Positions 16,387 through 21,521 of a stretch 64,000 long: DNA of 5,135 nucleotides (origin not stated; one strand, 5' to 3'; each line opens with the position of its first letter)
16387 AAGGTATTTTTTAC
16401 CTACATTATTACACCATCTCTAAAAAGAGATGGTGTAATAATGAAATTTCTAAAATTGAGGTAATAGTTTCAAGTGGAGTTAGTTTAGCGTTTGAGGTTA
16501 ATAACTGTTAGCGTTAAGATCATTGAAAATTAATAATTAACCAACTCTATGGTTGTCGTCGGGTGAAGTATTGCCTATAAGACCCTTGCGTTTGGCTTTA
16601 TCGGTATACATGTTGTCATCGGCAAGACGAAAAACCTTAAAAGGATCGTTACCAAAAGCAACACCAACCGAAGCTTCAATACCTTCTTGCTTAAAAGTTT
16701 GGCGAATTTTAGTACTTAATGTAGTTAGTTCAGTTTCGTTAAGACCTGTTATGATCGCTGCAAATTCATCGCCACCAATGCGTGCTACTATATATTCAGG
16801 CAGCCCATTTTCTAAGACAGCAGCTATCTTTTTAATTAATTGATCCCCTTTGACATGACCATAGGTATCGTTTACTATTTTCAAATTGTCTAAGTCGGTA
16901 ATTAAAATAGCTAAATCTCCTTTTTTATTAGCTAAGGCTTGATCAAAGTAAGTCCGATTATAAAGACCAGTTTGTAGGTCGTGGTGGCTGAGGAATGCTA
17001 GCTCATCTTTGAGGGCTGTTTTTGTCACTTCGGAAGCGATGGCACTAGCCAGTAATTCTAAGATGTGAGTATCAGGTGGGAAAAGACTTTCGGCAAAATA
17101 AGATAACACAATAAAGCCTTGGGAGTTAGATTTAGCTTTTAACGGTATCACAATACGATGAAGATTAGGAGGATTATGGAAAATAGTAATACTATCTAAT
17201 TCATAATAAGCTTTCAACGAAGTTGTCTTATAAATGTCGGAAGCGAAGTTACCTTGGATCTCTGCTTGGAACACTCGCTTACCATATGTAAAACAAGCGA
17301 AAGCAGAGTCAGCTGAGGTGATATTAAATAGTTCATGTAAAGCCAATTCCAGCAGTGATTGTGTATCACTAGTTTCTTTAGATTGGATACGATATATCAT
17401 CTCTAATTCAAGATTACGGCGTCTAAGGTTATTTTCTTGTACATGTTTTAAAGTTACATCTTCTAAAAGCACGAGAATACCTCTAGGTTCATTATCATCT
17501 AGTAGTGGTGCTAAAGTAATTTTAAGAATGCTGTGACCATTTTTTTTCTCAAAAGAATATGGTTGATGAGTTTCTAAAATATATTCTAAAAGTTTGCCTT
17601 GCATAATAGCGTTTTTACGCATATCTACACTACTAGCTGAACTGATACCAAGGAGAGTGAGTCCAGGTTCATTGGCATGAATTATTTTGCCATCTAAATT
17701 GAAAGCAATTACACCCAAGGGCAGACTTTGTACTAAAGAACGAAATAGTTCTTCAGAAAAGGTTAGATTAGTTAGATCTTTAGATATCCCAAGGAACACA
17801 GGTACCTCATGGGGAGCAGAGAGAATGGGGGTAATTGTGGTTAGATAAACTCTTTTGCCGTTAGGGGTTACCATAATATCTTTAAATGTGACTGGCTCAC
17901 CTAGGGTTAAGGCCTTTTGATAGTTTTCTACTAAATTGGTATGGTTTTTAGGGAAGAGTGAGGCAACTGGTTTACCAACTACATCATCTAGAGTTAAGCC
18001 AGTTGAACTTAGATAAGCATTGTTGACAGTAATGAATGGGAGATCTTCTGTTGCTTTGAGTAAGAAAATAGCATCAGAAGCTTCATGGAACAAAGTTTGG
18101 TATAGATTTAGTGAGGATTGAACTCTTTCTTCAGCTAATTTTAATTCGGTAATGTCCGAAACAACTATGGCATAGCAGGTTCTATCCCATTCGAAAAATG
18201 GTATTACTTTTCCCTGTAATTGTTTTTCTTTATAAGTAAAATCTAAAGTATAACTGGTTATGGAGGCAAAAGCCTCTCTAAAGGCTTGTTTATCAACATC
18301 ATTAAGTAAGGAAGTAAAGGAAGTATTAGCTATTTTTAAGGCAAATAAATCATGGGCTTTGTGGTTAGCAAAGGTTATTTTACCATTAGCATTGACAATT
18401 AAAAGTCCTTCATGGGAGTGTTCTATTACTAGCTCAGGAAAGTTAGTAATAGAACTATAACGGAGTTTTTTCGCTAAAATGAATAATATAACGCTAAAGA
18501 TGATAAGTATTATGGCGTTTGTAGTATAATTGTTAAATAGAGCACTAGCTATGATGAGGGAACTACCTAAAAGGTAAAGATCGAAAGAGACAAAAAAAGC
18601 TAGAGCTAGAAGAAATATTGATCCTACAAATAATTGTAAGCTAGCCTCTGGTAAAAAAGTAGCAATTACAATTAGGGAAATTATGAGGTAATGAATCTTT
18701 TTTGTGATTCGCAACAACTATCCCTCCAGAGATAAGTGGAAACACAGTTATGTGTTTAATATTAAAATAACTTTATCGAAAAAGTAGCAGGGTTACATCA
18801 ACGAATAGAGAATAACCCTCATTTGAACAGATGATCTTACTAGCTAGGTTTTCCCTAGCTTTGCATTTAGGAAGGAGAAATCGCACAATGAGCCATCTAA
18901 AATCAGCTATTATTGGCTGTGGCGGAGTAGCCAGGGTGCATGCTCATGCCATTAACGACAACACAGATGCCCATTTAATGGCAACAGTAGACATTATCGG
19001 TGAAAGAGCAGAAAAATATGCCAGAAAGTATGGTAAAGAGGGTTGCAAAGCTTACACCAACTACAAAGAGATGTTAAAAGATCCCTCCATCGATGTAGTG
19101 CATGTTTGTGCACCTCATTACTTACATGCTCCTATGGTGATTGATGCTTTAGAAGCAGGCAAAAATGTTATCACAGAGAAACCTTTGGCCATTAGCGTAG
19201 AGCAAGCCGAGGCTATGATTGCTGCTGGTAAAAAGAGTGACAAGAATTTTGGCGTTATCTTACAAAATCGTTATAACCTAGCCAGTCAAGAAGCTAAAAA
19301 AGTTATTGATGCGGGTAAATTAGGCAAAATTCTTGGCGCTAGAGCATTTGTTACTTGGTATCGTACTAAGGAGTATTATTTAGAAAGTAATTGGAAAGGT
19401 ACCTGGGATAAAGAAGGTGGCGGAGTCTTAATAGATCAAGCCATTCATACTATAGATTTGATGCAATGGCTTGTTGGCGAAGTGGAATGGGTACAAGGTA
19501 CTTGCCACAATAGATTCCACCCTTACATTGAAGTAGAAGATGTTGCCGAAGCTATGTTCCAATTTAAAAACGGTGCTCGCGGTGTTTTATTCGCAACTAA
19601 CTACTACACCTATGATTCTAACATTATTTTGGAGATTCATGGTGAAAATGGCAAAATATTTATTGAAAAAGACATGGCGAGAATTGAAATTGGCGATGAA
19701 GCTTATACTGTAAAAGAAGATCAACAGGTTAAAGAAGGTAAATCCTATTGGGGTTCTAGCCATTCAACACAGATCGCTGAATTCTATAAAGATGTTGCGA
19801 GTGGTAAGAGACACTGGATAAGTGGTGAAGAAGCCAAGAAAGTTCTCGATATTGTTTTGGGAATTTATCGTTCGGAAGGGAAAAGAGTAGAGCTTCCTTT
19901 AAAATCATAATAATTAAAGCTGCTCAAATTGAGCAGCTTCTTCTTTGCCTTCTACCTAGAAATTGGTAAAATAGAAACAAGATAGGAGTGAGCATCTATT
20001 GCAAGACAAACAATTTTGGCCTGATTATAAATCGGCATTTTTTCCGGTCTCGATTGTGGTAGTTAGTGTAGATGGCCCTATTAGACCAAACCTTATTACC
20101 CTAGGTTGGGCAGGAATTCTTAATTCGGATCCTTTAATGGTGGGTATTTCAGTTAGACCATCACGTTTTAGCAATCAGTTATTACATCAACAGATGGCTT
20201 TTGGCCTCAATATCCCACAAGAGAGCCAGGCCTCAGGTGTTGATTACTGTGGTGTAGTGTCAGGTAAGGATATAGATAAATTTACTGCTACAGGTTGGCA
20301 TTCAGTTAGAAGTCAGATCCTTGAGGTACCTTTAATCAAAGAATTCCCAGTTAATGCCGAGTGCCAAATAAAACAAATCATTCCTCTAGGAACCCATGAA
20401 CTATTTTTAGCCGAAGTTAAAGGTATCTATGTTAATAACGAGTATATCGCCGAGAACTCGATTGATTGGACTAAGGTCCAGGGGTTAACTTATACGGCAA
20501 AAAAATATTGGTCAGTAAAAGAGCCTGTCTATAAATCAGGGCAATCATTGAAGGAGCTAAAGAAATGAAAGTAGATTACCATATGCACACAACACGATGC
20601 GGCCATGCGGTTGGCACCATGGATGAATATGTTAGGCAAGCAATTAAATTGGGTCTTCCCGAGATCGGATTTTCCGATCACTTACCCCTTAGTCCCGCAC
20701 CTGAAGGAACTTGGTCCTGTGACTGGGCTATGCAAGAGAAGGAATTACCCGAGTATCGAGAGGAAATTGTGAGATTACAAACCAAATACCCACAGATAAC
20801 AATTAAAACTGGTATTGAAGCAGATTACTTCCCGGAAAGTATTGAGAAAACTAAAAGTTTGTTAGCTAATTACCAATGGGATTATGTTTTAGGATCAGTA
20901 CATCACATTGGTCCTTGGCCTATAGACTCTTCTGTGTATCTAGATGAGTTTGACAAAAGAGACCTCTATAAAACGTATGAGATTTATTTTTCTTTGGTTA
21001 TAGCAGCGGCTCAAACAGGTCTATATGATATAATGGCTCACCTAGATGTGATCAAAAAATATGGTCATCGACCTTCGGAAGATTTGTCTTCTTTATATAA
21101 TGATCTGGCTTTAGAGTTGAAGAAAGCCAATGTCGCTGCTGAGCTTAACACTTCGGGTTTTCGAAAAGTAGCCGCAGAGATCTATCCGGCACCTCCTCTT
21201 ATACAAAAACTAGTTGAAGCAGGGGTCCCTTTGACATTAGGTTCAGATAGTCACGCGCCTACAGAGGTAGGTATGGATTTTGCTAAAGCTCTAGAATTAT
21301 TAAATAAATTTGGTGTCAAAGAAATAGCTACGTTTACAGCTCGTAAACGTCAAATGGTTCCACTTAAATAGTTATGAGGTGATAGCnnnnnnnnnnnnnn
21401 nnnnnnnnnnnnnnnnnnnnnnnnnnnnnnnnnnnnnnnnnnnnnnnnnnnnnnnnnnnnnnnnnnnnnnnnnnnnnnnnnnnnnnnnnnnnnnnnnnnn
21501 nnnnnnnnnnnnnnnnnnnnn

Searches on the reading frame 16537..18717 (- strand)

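Call 28: search_protein_families(library=pfam, proteins=[window:16537-18717:-], max_evalue=0.00001)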
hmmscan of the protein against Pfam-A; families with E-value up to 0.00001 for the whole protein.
window:16537-18717:- (726 aa): 5 families
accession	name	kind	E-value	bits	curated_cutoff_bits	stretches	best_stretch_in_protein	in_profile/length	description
PF00990.26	GGDEF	-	1.4e-22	80.6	23.8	1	577-710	1-158/161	Diguanylate cyclase, GGDEF domain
PF13426.13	PAS_9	-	2.7e-22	79.4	27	1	215-316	2-102/103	PAS domain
PF08448.16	PAS_4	-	1.8e-20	73.7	23.1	1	213-317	4-107/110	PAS fold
PF00989.32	PAS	-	2.8e-18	66.4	22.6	0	205-314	2-112/113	PAS fold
PF13188.13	PAS_8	-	7.4e-18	64.2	21.8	1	323-372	1-38/65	PAS domain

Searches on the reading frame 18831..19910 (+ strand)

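Call 28: search_protein_families(library=pfam, proteins=[window:18831-19910:+], max_evalue=0.00001)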
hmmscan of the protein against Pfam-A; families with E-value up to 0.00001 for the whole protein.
window:18831-19910:+ (359 aa): 5 families
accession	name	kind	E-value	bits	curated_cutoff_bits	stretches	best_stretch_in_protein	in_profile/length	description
PF22725.1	GFO_IDH_MocA_C3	-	2.8e-32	111.8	27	1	153-276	2-123/124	GFO/IDH/MocA C-terminal domain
PF01408.29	GFO_IDH_MocA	-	2.1e-28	99.8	24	1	24-142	2-118/120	Oxidoreductase family, NAD-binding Rossmann fold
PF02894.22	GFO_IDH_MocA_C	-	3e-24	86.5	22.9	1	156-353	1-216/218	Oxidoreductase family, C-terminal alpha/beta domain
PF03447.22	NAD_binding_3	-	5e-08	34.1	24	1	29-131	1-104/116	Homoserine dehydrogenase, NAD binding domain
PF22685.1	Gal80p_C-like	-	2.7e-06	28.1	29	0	154-241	5-94/152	Gal80p, C-terminal domain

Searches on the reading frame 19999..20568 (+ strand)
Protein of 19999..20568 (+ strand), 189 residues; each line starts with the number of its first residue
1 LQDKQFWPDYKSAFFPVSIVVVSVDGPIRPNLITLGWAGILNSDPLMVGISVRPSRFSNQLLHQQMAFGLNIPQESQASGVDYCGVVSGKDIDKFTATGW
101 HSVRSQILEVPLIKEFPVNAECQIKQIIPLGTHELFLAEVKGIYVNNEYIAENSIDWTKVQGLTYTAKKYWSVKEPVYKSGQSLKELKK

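Call 28: search_protein_families(library=pfam, proteins=[window:19999-20568:+], max_evalue=0.00001)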
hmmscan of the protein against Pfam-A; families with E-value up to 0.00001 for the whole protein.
window:19999-20568:+ (189 aa): 1 family
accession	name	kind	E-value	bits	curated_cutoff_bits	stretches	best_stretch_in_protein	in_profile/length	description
PF01613.24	Flavin_Reduct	-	6.5e-26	91.7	27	1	15-170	4-149/153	Flavin reductase like domain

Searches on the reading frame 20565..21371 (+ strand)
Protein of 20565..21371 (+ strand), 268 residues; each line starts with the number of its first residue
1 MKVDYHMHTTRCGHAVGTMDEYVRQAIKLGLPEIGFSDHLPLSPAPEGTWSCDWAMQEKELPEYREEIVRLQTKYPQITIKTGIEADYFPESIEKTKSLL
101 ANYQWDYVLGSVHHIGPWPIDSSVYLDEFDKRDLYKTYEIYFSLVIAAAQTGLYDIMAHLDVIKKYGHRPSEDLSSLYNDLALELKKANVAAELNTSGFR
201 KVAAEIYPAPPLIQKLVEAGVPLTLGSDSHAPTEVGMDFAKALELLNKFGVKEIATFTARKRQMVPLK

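Call 28: search_protein_families(library=pfam, proteins=[window:20565-21371:+], max_evalue=0.00001)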
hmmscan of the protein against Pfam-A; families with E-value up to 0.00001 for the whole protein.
window:20565-21371:+ (268 aa): 1 family
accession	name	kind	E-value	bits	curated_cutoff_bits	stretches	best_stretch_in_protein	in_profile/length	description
PF02811.25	PHP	-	1.6e-25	90.7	26.4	1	4-197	1-164/164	PHP domain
